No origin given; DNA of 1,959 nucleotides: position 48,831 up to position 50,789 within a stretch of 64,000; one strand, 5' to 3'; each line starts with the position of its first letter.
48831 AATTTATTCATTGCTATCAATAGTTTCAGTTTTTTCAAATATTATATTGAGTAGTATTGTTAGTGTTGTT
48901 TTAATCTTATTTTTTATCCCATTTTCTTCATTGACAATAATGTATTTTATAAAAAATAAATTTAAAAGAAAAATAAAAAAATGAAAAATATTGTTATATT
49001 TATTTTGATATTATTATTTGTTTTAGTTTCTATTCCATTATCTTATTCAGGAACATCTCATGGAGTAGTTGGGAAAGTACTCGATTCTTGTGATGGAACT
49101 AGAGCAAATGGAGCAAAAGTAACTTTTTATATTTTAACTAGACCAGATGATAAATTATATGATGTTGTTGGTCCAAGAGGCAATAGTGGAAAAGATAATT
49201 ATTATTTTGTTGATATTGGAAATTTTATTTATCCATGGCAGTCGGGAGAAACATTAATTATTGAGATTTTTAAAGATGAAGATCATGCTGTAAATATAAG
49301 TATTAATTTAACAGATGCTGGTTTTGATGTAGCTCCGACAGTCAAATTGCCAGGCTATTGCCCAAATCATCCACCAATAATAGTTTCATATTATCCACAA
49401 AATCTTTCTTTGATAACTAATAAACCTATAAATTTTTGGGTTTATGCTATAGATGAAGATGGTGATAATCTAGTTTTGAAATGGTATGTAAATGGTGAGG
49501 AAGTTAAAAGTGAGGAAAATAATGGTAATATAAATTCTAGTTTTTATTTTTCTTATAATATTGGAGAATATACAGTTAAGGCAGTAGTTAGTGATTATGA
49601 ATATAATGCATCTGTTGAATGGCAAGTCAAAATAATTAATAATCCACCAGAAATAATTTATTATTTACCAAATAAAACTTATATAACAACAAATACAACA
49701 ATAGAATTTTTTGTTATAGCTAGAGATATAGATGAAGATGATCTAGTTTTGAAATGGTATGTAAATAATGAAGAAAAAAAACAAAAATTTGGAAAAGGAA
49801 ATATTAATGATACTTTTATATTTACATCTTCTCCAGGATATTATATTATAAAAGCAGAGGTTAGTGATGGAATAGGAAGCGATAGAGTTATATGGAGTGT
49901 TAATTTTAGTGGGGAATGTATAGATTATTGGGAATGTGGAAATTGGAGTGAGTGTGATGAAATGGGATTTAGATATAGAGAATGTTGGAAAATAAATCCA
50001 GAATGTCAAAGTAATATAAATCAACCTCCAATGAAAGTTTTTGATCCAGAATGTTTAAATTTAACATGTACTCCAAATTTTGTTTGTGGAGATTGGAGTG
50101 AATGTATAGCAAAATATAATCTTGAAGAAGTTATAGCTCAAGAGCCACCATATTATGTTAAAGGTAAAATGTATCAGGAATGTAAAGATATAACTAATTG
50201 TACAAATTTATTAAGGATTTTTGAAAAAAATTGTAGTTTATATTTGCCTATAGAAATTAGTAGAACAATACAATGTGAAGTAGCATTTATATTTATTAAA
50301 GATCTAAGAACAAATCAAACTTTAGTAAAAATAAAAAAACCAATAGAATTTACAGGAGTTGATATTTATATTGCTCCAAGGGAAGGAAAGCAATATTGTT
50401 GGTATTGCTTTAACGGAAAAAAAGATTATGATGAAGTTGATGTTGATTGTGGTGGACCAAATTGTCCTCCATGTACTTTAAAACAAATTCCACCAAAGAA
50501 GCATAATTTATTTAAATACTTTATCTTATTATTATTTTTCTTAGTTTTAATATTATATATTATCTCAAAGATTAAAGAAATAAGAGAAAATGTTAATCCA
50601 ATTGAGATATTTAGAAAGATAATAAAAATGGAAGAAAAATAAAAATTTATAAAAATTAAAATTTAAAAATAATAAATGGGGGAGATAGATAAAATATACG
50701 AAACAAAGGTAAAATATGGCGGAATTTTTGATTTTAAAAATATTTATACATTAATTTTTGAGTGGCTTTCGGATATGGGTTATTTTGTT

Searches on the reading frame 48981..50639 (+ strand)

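Call 61: search_protein_families(library=pfam, proteins=[window:48981-50639:+], max_evalue=0.00001)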
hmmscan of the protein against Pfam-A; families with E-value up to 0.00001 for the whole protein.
window:48981-50639:+ (553 aa): 1 family
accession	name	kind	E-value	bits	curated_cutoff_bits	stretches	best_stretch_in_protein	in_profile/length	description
PF00801.26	PKD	-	8.2e-10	39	23.5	0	139-210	6-72/80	PKD domain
